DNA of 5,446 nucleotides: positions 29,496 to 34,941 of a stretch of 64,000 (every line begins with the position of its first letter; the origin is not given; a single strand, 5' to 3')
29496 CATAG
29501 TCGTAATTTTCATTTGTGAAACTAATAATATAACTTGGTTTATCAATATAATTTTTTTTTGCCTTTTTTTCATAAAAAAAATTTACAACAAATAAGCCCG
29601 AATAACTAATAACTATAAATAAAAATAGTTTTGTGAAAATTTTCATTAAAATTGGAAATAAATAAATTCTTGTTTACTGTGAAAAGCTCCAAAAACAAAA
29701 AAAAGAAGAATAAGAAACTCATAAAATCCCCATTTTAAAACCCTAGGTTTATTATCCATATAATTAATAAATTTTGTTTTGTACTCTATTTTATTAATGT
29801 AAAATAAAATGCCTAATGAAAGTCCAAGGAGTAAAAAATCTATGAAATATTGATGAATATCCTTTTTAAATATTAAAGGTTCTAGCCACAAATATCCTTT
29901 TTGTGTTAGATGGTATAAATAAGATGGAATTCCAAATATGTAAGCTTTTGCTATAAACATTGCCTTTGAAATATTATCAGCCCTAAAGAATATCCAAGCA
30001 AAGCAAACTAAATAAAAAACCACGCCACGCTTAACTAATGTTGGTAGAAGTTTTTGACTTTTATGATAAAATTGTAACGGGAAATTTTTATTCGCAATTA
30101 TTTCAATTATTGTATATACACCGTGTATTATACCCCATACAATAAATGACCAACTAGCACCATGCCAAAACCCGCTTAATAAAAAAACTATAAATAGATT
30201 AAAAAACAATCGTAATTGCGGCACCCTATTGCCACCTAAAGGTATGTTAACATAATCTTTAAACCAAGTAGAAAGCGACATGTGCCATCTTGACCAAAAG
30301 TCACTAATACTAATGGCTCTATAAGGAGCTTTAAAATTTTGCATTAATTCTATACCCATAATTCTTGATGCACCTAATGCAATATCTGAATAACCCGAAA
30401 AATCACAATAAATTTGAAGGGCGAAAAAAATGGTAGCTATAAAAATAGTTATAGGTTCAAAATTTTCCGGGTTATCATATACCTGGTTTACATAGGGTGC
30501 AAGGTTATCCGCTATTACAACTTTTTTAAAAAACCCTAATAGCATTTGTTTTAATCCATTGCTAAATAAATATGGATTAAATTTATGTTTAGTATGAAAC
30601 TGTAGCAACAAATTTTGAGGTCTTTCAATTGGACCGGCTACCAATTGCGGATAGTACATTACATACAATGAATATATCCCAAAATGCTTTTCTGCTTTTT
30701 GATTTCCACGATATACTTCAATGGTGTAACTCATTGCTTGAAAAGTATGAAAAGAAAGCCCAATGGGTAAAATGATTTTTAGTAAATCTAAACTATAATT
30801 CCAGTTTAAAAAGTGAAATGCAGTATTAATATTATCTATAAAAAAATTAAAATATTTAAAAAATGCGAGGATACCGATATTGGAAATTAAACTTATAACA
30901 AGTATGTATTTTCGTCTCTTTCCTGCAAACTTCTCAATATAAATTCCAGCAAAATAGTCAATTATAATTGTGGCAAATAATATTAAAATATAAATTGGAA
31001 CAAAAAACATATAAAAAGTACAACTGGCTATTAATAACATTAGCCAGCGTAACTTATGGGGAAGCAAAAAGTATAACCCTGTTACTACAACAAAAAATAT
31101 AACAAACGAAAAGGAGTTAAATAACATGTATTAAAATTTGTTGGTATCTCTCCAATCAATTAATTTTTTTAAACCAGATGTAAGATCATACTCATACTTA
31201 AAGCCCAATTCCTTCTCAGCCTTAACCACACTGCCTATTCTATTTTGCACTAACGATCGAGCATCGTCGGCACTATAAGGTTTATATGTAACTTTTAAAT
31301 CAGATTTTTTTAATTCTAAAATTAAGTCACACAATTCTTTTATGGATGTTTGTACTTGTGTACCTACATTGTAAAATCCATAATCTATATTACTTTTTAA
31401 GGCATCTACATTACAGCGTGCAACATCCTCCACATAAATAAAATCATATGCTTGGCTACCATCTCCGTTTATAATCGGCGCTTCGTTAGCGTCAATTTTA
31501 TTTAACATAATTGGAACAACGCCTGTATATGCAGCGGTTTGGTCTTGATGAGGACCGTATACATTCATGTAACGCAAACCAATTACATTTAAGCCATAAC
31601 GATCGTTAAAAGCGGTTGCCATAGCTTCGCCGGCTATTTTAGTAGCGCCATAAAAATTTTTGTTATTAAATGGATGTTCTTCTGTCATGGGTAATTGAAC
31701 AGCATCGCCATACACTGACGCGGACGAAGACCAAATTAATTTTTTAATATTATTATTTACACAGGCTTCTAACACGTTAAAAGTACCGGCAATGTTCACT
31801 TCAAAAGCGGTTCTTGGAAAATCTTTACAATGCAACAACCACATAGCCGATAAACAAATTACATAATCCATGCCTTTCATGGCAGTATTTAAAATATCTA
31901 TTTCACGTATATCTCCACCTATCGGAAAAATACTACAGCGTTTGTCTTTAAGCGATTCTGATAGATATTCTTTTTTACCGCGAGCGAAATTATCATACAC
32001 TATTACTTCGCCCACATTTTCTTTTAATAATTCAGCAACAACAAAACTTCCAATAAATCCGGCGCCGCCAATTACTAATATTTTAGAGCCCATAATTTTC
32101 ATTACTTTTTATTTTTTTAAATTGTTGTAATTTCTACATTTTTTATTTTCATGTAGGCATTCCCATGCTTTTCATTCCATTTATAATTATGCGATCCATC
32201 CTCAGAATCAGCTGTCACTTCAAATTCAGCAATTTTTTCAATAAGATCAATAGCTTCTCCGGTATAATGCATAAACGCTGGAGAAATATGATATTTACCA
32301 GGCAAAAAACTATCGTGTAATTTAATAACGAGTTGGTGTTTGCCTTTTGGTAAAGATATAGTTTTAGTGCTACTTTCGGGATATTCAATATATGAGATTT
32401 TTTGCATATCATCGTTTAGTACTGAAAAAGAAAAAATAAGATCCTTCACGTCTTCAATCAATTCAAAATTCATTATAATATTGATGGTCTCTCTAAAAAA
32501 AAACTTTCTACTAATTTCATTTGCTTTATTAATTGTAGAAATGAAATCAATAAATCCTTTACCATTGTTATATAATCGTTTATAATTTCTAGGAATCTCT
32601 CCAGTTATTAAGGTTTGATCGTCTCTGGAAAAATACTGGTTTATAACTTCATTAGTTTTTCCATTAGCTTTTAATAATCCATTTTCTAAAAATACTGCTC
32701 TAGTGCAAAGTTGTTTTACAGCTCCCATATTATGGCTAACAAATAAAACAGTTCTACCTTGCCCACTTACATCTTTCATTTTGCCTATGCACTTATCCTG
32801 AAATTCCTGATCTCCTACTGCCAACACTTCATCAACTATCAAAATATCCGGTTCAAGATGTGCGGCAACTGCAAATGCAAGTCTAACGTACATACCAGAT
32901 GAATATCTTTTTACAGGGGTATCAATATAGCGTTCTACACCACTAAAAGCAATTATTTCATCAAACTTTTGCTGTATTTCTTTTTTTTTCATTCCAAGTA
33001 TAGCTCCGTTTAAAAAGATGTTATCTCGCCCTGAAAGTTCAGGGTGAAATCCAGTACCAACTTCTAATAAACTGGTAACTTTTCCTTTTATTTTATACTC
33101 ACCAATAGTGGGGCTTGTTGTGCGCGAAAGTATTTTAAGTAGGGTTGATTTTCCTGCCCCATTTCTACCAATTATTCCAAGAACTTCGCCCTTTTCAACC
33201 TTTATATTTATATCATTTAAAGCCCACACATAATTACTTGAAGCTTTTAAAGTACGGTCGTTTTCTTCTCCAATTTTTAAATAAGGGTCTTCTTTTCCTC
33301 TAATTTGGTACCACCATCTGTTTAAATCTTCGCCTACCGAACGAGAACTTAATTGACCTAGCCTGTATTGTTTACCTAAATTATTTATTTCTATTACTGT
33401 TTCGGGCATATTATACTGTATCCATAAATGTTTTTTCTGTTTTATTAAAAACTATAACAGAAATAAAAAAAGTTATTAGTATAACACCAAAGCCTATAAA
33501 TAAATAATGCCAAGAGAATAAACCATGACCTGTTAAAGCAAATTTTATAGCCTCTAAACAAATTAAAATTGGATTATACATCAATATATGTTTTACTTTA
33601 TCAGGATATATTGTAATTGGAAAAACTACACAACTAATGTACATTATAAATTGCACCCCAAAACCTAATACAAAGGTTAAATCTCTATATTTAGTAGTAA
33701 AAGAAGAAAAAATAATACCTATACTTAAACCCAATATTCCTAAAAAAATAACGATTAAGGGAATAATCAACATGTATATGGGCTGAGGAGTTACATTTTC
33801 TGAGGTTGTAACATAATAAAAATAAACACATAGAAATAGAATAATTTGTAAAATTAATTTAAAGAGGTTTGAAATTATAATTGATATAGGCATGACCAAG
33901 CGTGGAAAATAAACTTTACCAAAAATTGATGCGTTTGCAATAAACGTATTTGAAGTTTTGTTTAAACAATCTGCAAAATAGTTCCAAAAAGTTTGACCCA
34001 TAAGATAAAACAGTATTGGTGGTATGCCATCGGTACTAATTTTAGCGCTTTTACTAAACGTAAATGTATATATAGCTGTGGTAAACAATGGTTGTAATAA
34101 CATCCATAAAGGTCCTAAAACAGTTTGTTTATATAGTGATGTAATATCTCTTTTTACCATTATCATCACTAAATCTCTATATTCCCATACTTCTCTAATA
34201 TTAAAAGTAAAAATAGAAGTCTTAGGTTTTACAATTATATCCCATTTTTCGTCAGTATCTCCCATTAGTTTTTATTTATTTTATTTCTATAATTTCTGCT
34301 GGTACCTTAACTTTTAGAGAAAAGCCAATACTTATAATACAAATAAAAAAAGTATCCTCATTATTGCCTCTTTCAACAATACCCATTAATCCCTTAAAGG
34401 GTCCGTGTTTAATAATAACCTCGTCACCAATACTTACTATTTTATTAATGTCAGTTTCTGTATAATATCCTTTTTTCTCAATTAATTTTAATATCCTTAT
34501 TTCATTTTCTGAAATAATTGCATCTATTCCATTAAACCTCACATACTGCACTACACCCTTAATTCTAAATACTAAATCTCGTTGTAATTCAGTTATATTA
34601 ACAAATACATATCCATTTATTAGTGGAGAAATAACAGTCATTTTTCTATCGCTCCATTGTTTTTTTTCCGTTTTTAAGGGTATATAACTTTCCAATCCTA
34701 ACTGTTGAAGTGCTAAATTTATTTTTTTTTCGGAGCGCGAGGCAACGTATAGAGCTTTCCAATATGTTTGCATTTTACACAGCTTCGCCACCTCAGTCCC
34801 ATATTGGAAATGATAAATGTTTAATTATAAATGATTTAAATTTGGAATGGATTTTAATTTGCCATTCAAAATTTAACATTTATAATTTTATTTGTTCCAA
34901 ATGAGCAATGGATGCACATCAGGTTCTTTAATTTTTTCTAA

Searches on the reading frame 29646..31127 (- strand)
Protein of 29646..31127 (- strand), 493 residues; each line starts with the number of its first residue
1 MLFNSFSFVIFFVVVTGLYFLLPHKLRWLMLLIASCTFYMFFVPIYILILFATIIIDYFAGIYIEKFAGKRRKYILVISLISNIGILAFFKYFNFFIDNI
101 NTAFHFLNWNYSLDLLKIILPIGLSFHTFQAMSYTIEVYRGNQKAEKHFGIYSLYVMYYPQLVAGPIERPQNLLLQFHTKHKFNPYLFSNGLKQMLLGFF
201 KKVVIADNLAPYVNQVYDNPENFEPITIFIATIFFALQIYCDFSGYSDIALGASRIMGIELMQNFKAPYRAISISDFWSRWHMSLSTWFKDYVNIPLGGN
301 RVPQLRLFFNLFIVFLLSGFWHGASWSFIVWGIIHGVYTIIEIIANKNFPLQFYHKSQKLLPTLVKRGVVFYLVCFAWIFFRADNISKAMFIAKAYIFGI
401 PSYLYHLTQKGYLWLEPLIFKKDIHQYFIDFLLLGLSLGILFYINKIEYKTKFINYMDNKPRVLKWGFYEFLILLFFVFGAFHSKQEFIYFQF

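Call 58: search_protein_families(library=pfam, proteins=[window:29646-31127:-], max_evalue=0.00001)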
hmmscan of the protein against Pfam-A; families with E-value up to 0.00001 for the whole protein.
window:29646-31127:- (493 aa): 2 families
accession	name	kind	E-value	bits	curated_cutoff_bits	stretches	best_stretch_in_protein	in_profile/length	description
PF03062.24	MBOAT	-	1.1e-25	91.1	27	1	152-373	84-324/337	MBOAT, membrane-bound O-acyltransferase family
PF13813.11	MBOAT_2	-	1.7e-07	31.9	25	1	264-324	4-66/85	Membrane bound O-acyl transferase family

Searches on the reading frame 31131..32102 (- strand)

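Call 58: search_protein_families(library=pfam, proteins=[window:31131-32102:-], max_evalue=0.00001)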
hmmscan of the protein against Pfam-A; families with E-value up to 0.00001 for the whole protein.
window:31131-32102:- (323 aa): 8 families
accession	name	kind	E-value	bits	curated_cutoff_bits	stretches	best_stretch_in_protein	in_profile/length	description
PF01370.27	Epimerase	-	2.4e-51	174.9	20.9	1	8-247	1-240/240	NAD dependent epimerase/dehydratase family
PF16363.11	GDP_Man_Dehyd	-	2.9e-41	142.5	27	1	9-313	1-331/332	GDP-mannose 4,6 dehydratase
PF01073.25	3Beta_HSD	-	2.7e-32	112.4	22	1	9-236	1-230/280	3-beta hydroxysteroid dehydrogenase/isomerase family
PF02719.21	Polysacc_synt_2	-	4.9e-16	59.2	20.2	1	8-183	1-173/293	Polysaccharide biosynthesis protein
PF04321.23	RmlD_sub_bind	-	5.8e-11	42.4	27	1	7-269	2-235/287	RmlD substrate binding domain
PF13460.12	NAD_binding_10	-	3.8e-10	40.4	27.2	1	12-236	1-182/184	NAD(P)H-binding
PF07993.18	NAD_binding_4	-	6.8e-10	39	20.1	1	12-229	3-256/258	Male sterility protein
PF05368.20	NmrA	-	9.3e-08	32.4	27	1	6-128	3-108/298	NmrA-like family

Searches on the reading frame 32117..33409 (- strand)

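Call 58: search_protein_families(library=pfam, proteins=[window:32117-33409:-], max_evalue=0.00001)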
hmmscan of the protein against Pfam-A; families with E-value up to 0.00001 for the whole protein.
window:32117-33409:- (430 aa): 2 families
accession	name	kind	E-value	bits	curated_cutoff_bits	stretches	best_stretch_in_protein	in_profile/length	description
PF00005.33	ABC_tran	-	4.7e-21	76.3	25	1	64-195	1-135/137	ABC transporter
PF14524.12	Wzt_C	-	6e-09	36.5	30.4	1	280-402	5-133/143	Wzt C-terminal domain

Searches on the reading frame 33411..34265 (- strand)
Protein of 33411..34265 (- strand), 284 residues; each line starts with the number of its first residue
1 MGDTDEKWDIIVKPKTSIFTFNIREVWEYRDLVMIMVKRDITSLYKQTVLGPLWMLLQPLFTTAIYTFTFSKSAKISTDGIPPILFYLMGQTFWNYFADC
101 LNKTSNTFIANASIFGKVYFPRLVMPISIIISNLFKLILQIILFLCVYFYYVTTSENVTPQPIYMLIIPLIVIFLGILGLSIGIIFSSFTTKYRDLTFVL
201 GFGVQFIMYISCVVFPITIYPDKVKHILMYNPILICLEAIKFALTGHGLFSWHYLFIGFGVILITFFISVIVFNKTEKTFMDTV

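Call 58: search_protein_families(library=pfam, proteins=[window:33411-34265:-], max_evalue=0.00001)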
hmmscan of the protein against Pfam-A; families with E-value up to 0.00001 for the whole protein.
window:33411-34265:- (284 aa): 1 family
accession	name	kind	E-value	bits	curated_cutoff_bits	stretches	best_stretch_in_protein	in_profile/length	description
PF01061.29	ABC2_membrane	-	3.1e-12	46.9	26.9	1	33-240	3-206/211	ABC-2 type transporter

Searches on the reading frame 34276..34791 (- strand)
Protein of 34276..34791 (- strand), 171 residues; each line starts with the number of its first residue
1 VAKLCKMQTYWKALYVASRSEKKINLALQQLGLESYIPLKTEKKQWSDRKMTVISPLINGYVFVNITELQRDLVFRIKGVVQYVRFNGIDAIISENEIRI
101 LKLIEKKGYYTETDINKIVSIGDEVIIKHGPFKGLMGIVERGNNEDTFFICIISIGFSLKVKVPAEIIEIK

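Call 58: search_protein_families(library=pfam, proteins=[window:34276-34791:-], max_evalue=0.00001)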
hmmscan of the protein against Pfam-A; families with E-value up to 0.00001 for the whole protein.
window:34276-34791:- (171 aa): 1 family
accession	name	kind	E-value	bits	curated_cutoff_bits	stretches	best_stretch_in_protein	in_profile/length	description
PF02357.24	NusG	-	4.3e-14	53.2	22.2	1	10-101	2-92/93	Transcription termination factor nusG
